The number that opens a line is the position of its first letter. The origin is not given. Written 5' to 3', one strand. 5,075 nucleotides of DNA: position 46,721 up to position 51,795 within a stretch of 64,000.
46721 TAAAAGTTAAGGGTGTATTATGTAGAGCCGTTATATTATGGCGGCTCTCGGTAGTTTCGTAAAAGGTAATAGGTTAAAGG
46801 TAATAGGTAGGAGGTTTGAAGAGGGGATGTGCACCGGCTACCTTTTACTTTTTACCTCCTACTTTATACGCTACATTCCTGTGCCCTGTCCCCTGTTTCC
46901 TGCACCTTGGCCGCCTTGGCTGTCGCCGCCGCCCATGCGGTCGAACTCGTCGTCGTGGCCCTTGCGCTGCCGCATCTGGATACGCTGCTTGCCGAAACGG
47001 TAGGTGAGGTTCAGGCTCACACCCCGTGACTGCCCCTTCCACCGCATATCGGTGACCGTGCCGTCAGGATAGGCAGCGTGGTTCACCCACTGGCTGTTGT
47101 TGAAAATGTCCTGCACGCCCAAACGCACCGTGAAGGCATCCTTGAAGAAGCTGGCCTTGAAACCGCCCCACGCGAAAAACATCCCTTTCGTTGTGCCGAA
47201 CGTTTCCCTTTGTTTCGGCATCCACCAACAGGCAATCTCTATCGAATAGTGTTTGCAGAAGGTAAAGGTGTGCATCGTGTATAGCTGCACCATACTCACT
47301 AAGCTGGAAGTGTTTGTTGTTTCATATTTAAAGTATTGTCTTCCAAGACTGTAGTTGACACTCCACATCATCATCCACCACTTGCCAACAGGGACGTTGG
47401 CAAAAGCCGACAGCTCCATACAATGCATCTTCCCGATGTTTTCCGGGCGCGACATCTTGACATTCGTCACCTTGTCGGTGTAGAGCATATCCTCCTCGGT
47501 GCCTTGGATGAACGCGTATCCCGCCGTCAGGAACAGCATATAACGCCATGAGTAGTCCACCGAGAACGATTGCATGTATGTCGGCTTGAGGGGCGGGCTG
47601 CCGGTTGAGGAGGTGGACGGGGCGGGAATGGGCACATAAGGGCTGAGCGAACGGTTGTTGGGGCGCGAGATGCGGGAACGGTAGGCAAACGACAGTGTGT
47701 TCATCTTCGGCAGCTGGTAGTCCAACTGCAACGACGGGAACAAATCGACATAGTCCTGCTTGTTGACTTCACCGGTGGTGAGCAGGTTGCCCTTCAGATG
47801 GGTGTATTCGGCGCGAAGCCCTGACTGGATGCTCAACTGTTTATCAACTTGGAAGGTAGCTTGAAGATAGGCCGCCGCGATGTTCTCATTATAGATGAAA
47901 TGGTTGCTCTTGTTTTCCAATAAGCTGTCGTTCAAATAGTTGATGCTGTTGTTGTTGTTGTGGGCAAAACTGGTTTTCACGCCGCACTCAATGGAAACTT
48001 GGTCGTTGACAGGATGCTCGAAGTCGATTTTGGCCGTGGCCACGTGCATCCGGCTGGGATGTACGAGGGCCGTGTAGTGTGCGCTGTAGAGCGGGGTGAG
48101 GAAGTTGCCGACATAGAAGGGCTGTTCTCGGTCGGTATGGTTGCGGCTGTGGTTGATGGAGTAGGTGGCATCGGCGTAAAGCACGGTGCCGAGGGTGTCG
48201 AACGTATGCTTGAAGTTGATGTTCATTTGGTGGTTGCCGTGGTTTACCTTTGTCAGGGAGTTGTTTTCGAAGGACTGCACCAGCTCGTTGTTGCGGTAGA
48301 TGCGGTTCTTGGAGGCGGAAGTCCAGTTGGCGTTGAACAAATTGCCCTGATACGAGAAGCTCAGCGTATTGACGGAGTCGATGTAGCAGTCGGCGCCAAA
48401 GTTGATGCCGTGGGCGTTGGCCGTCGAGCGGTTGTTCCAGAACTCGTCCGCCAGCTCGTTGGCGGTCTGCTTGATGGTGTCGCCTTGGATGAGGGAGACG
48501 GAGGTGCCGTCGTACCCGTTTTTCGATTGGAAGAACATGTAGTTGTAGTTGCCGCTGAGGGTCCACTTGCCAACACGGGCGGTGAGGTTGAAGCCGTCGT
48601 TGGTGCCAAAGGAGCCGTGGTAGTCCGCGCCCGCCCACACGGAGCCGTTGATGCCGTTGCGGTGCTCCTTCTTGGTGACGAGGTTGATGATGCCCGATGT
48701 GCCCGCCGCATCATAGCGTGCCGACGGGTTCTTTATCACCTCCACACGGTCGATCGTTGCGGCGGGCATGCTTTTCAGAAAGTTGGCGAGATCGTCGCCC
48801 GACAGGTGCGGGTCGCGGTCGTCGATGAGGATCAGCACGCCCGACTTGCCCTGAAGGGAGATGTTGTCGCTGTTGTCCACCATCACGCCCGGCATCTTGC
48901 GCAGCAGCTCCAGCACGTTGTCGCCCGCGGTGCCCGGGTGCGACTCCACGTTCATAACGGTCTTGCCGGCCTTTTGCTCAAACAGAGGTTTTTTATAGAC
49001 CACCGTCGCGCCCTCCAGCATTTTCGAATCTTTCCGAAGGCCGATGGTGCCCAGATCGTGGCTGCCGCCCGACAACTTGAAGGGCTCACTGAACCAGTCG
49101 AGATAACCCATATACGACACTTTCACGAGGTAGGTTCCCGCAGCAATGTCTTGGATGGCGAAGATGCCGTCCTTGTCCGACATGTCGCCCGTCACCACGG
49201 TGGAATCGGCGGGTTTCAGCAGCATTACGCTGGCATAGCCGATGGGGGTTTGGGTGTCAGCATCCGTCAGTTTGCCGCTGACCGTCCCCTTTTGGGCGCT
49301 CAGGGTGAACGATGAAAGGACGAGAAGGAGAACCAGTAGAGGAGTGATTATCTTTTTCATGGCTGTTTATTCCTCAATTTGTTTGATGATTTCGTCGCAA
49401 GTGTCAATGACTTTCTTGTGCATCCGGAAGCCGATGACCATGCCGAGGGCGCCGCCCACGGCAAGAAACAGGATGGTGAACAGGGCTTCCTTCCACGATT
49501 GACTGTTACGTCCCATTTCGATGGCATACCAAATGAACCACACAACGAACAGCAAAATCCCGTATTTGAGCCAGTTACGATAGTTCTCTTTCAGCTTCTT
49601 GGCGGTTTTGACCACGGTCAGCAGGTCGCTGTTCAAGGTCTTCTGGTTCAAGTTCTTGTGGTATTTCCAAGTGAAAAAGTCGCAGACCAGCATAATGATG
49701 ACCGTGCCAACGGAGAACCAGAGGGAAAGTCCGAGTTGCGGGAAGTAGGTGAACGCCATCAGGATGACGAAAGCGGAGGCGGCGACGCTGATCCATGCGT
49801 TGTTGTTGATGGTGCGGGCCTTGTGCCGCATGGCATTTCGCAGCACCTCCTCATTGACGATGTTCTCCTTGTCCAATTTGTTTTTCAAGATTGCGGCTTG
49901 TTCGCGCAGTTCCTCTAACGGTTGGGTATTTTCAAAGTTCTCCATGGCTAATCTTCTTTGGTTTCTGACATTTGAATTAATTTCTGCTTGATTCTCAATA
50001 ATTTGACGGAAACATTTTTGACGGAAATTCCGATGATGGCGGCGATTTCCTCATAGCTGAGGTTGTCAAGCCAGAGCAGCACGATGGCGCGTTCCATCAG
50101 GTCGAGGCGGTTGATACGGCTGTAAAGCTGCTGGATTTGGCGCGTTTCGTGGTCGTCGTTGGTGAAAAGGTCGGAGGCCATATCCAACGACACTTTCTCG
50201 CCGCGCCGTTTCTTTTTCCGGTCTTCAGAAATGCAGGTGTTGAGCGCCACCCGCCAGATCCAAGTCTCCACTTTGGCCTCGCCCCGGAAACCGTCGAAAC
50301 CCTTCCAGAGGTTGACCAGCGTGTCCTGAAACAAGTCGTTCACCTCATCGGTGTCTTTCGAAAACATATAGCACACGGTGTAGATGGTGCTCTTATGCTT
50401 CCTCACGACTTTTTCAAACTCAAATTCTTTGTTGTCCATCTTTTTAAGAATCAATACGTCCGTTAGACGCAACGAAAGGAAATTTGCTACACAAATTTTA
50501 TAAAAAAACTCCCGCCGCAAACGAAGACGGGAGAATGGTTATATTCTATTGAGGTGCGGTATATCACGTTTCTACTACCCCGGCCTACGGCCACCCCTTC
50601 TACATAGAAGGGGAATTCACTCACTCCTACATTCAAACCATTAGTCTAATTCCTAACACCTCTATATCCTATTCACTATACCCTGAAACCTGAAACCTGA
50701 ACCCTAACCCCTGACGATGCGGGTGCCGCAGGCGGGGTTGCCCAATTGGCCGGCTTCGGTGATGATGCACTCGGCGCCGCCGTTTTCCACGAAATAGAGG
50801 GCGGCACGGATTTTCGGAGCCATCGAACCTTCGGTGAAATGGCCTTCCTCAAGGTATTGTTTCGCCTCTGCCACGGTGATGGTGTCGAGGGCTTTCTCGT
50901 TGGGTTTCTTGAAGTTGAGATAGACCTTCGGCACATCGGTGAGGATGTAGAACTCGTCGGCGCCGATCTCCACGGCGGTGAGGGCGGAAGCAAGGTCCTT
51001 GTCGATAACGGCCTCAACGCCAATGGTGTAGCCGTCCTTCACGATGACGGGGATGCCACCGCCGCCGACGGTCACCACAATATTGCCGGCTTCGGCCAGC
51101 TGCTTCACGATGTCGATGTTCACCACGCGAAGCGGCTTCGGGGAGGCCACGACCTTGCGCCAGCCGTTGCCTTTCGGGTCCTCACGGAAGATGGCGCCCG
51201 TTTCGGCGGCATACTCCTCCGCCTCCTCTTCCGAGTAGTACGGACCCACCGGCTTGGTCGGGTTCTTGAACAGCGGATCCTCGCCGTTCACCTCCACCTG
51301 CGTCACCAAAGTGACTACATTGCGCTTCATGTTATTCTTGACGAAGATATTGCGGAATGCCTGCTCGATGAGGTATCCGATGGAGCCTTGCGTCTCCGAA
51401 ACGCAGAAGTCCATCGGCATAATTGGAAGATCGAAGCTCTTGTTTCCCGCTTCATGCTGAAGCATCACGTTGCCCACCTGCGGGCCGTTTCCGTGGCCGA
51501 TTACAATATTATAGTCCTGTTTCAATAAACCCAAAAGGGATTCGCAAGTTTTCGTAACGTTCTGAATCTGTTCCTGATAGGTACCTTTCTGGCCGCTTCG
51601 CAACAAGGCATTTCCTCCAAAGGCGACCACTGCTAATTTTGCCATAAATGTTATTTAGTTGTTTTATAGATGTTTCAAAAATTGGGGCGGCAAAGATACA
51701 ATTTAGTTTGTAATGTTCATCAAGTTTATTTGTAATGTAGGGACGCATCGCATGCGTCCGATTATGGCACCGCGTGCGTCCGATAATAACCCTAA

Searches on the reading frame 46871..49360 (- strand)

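Call 20: search_protein_families(library=ncbifam, proteins=[window:46871-49360:-], max_evalue=0.00001)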
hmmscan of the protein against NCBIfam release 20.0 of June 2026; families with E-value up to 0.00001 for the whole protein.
window:46871-49360:- (829 aa): 2 families
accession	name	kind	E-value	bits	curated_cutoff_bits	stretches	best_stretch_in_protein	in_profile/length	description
TIGR01782.1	TonB-Xanth-Caul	subfamily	3.5e-15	55.4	310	1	308-603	367-654/868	TonB-dependent receptor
NF049946.1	TonB_dep_CU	exception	1.9e-06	26.5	700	0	197-274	137-215/683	TonB-dependent receptor, CU motif-type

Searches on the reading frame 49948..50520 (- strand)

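Call 20: search_protein_families(library=ncbifam, proteins=[window:49948-50520:-], max_evalue=0.00001)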
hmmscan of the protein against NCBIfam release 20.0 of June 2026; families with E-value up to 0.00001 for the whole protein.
window:49948-50520:- (190 aa): 64 families (the best 25 are shown)
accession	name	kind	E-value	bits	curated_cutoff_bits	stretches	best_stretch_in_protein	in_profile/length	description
TIGR02937.1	sigma70-ECF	superfamily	6e-26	91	42.9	1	35-183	3-163/165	sigma-70 family RNA polymerase sigma factor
TIGR02983.1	SigE-fam_strep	subfamily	2e-22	79.8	141.55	1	30-184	3-157/162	SigE family RNA polymerase sigma factor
TIGR02950.1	SigM_subfam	subfamily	2.6e-22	79.3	147.95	1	35-184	2-157/159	RNA polymerase sigma factor, SigM family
NF008888.0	PRK11922.1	equivalog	2e-20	73.4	204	1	25-181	22-192/231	RNA polymerase sigma factor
NF004113.0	PRK05602.1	equivalog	7.5e-20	71.4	208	1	28-184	40-200/211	RNA polymerase sigma factor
NF006089.0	PRK08241.1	subfamily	8.7e-20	71.1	240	1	28-127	17-116/343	RNA polymerase subunit sigma-70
NF058625.1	sigma_PG0214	equivalog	1.6e-19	70.3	130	1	33-183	4-159/170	GFO_1088 family ECF-type sigma factor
TIGR02989.1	Sig-70_gvs1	subfamily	1.8e-19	70.2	124.55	1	34-182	2-155/158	RNA polymerase sigma-70 factor, Rhodopirellula/Verrucomicrobium family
NF007225.0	PRK09643.1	equivalog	4.4e-18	65.7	190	1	25-184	19-181/204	RNA polymerase sigma factor SigM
NF009198.0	PRK12546.1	equivalog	1.9e-17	63.6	270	1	38-189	12-165/188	RNA polymerase sigma factor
NF009171.0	PRK12518.1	equivalog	4e-17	62.6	208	1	23-183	17-182/191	RNA polymerase sigma factor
NF007223.0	PRK09641.1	equivalog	9.4e-17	61.4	209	1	25-181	12-180/187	RNA polymerase sigma factor SigW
NF009166.1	PRK12513.1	equivalog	1.1e-16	61.1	206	1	34-174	23-175/193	RNA polymerase sigma factor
TIGR02985.1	Sig70_bacteroi1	subfamily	1.6e-16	60.9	126.4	1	34-174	2-151/162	RNA polymerase sigma-70 factor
NF009176.0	PRK12524.1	equivalog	1.9e-16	60.4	264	1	48-184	41-183/196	RNA polymerase sigma factor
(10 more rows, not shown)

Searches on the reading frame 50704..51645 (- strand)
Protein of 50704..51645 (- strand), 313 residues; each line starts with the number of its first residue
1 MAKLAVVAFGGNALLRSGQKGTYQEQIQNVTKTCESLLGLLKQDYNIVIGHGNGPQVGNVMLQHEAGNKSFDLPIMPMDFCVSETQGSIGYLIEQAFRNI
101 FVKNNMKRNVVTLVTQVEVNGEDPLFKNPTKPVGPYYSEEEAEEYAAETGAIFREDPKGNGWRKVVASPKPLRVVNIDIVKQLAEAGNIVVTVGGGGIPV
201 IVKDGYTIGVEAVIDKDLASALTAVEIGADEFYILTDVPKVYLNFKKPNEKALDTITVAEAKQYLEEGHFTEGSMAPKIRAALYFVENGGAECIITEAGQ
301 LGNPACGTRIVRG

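Call 20: search_protein_families(library=ncbifam, proteins=[window:50704-51645:-], max_evalue=0.00001)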
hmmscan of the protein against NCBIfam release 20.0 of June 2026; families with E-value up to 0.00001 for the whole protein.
window:50704-51645:- (313 aa): 7 families
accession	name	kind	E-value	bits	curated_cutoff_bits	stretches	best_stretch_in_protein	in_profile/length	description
TIGR00746.1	arcC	equivalog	2.5e-113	378.2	358.25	1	5-311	3-308/309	carbamate kinase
NF009007.0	PRK12352.1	subfamily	4.6e-105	351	266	1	1-309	1-312/316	carbamate kinase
NF009008.0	PRK12354.1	subfamily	1.8e-92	309.8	361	1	5-297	3-282/308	carbamate kinase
NF006926.0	PRK09411.1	equivalog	4.7e-66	223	416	1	3-296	2-278/297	carbamate kinase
TIGR00761.1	argB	equivalog_domain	1.1e-10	41.4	151.3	1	195-295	134-231/231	acetylglutamate kinase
NF010661.0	PRK14058.1-3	equivalog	2.1e-07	30.3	251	1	173-299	137-254/283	acetylglutamate/acetylaminoadipate kinase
NF010659.0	PRK14058.1-1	equivalog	9.7e-06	24.9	223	0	193-298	147-249/267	[LysW]-aminoadipate kinase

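Call 21: find_encoding_contigs(protein=window:50704-51645:-, flank=10000, max_places=8)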
Protein window:50704-51645:- (313 aa): 7 contigs read that carry it; 6 places shown.
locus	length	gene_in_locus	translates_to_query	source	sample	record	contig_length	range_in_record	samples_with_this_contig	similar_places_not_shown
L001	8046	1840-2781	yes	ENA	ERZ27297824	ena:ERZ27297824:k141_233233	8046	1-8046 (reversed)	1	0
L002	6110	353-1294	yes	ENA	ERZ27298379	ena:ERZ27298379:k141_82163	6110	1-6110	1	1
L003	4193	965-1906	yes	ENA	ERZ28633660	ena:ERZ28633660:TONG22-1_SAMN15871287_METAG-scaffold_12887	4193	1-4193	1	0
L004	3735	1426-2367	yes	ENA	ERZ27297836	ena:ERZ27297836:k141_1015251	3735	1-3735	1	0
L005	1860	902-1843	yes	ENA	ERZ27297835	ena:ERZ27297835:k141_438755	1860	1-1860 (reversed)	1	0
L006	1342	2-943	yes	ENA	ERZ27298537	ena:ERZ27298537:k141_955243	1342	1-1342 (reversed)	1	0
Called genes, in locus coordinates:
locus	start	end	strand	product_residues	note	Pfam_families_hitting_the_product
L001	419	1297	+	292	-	PF00763:THF_DHG_CYH, PF02882:THF_DHG_CYH_C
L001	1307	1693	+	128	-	PF01479:S4, PF28601:HSP15_C (weak)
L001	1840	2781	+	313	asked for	PF00696:AA_kinase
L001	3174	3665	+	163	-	PF04542:Sigma70_r2, PF08281:Sigma70_r4_2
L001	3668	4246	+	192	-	-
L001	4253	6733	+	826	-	PF13620:CarboxypepD_reg, PF13715:CarbopepD_reg_2, PF07715:Plug, PF14905:OMP_b-brl_3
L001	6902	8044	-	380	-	?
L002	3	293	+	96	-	?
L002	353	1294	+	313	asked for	PF00696:AA_kinase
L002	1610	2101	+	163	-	PF04542:Sigma70_r2, PF08281:Sigma70_r4_2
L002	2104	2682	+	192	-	-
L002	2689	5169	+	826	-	PF13620:CarboxypepD_reg, PF13715:CarbopepD_reg_2, PF07715:Plug, PF14905:OMP_b-brl_3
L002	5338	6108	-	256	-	?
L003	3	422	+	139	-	?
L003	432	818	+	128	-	PF01479:S4, PF28601:HSP15_C (weak)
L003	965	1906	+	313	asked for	PF00696:AA_kinase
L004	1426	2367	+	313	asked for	PF00696:AA_kinase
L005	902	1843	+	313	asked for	PF00696:AA_kinase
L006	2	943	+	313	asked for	PF00696:AA_kinase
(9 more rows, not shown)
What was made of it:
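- A short-read metagenome contig (L001) ends near the start of the gene (call 21).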
